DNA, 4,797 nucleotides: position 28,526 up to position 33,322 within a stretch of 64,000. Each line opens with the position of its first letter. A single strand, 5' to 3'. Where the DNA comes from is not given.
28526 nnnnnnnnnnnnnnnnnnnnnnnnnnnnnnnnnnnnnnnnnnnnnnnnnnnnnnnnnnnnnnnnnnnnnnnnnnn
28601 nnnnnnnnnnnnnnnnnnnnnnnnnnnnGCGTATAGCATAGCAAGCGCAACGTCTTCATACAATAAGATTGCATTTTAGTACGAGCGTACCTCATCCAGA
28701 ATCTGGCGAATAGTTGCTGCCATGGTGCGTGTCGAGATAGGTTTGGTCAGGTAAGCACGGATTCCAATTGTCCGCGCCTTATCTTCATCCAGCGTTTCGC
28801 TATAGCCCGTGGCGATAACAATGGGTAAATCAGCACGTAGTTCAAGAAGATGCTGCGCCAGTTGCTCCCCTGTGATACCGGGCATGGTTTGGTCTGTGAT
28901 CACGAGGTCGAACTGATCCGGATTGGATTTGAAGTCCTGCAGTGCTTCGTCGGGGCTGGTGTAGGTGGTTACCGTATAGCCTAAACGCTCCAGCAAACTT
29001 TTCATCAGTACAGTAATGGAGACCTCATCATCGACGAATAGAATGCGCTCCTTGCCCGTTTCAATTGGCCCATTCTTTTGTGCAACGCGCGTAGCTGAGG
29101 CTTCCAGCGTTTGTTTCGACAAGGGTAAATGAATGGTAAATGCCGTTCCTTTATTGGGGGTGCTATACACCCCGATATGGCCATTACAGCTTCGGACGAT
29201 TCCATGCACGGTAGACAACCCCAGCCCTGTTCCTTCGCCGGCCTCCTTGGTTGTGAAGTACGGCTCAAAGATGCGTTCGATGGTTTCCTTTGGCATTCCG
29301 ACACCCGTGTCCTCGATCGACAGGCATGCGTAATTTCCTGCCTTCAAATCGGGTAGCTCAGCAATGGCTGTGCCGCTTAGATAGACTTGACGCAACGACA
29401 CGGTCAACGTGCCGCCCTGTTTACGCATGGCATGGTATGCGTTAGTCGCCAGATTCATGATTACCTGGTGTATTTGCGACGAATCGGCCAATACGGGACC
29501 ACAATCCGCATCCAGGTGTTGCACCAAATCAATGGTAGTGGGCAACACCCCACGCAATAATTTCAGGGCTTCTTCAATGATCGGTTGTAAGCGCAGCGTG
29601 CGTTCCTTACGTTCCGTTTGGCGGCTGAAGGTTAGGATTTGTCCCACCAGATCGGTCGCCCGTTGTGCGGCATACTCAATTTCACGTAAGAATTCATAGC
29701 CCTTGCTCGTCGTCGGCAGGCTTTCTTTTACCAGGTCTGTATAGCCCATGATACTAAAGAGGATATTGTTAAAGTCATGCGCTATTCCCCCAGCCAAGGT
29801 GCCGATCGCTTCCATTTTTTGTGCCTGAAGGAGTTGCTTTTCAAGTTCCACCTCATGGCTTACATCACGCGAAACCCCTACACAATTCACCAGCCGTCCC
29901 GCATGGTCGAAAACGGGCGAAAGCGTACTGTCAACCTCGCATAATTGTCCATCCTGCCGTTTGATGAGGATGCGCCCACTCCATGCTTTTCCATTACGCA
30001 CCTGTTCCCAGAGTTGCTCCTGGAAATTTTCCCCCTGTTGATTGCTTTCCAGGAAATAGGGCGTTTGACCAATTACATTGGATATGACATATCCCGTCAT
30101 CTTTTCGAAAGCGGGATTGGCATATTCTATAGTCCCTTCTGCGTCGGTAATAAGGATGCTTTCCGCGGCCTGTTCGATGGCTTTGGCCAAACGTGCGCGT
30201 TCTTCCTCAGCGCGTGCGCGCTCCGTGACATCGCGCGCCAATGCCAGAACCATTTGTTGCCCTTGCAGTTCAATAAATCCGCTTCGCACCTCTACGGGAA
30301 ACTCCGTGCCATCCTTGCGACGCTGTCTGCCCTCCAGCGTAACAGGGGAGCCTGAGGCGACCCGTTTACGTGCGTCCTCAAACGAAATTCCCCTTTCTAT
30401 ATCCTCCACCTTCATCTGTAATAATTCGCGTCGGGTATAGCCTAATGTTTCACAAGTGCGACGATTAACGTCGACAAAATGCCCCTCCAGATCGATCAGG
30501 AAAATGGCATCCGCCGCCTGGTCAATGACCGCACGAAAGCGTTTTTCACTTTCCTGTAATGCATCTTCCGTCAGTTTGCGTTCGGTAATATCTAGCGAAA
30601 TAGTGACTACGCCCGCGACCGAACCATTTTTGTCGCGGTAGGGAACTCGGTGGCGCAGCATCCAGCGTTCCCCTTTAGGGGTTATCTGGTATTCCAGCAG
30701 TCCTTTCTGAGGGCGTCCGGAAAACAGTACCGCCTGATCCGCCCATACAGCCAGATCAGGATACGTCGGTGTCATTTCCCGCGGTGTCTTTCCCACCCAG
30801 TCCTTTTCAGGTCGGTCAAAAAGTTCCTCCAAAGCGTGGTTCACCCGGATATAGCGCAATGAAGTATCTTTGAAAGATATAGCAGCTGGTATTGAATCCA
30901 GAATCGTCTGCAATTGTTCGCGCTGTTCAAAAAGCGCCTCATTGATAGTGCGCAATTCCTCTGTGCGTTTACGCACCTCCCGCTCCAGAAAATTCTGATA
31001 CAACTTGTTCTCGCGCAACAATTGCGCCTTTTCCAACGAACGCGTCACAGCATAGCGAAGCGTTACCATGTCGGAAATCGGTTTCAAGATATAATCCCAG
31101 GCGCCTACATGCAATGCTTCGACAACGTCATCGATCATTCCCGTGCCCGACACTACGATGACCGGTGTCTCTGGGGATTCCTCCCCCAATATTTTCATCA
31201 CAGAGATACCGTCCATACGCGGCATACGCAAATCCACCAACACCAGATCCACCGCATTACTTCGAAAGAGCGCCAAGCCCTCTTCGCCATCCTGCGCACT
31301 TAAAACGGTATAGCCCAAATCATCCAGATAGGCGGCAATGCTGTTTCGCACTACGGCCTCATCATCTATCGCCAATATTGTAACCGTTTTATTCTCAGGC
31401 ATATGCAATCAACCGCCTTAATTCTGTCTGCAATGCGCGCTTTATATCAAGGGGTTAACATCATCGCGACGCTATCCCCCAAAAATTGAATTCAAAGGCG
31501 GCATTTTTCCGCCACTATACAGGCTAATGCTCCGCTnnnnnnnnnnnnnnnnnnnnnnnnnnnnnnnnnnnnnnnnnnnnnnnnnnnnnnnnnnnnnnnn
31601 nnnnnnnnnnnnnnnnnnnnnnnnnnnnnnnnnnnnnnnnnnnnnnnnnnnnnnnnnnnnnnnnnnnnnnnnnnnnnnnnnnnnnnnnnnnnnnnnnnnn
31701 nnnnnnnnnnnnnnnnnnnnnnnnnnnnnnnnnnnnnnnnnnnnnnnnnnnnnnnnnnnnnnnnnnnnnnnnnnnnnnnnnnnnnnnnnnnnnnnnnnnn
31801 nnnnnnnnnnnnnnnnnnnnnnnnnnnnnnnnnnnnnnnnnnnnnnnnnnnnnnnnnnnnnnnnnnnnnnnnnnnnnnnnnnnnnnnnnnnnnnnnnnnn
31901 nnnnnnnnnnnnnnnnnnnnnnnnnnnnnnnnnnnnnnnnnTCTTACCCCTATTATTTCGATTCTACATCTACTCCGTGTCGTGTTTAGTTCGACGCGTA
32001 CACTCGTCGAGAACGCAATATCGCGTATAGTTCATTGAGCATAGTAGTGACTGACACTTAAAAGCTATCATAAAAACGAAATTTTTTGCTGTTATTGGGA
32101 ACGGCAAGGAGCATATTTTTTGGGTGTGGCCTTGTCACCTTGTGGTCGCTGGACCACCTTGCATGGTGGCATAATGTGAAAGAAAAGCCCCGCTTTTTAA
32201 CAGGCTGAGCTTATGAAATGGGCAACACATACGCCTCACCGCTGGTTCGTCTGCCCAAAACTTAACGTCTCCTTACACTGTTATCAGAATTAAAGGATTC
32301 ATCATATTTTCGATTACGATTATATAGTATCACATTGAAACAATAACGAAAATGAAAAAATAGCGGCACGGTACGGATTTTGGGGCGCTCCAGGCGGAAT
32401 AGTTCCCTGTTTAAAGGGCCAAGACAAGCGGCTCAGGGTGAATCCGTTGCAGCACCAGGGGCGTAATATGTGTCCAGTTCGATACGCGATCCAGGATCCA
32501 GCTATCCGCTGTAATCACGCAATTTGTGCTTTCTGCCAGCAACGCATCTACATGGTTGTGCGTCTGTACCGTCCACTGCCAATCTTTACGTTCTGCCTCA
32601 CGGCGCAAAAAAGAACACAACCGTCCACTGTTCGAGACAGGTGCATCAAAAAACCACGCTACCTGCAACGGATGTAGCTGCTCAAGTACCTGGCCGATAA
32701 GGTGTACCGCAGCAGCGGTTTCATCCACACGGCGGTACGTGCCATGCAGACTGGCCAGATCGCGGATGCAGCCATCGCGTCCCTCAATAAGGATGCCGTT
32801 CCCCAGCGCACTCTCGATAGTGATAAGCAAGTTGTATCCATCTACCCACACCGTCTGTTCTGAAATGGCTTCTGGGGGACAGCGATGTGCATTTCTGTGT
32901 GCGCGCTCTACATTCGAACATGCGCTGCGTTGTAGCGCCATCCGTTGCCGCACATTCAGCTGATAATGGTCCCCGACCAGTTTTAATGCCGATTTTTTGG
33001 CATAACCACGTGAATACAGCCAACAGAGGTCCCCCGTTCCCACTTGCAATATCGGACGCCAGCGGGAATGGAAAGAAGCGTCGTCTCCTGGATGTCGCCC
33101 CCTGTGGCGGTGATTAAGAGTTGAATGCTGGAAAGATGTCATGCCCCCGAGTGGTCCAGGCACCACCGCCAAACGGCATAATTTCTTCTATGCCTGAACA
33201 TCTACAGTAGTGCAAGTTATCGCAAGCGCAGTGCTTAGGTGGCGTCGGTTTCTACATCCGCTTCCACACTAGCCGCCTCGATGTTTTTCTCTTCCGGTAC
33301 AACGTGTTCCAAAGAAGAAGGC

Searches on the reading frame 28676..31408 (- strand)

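Call 6: search_protein_families(library=pfam, proteins=[window:28676-31408:-], max_evalue=0.001)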
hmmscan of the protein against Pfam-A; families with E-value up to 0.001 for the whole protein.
window:28676-31408:- (910 aa): 12 families
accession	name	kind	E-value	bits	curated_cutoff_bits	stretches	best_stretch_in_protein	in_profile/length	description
PF00072.30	Response_reg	-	2e-50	170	30.2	2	11-113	1-103/111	Response regulator receiver domain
PF08448.16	PAS_4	-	5.1e-43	146.2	23.1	3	170-278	1-109/110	PAS fold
PF13426.13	PAS_9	-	2e-36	124.8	27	2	416-517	2-102/103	PAS domain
PF00989.32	PAS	-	6.3e-34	116.8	22.6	3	406-516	2-113/113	PAS fold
PF02518.31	HATPase_c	-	5e-25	88.5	26.4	1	642-764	2-110/111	Histidine kinase-, DNA gyrase B-, and HSP90-like ATPase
PF13188.13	PAS_8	-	6.7e-25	86.5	21.8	2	290-343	2-52/65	PAS domain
PF08447.18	PAS_3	-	2.3e-15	57.1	25.6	2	428-512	2-88/89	PAS fold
PF00512.31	HisKA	-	2.3e-09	37.6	26.9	1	536-598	3-64/66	His Kinase A (phospho-acceptor) domain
PF13596.12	PAS_10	-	1.1e-08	36.1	22.1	1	166-275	1-106/106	PAS domain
PF23198.2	PDE8A_N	-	8.8e-06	26.1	29.6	0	12-82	14-85/147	PDE8A-like, N-terminal domain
PF12860.13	PAS_7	-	1.1e-05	25.9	27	0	296-402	2-115/115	PAS fold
PF24820.1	Diguanyl_cycl_sensor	-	3.3e-05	24.2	28.1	0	411-502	2-99/109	Diguanylate cyclase-like sensor domain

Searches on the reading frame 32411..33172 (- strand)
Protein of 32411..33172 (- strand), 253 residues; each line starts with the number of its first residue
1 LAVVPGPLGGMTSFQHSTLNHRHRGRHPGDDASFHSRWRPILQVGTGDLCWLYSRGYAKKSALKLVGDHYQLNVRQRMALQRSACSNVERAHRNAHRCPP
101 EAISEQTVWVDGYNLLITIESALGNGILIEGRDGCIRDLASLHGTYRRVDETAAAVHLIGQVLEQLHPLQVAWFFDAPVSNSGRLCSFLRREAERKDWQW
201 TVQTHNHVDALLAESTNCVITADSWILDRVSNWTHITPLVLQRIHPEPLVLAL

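Call 6: search_protein_families(library=pfam, proteins=[window:32411-33172:-], max_evalue=0.001)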
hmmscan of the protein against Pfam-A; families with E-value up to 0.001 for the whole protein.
window:32411-33172:- (253 aa): 2 families
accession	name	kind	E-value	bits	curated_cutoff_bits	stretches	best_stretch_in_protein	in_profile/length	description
PF18481.7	DUF5616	-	3.1e-49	167.3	27.6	1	101-236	2-137/140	Domain of unknown function (DUF5616)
PF04256.18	DUF434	-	7.2e-19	67.6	27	1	47-94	7-54/56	Protein of unknown function (DUF434)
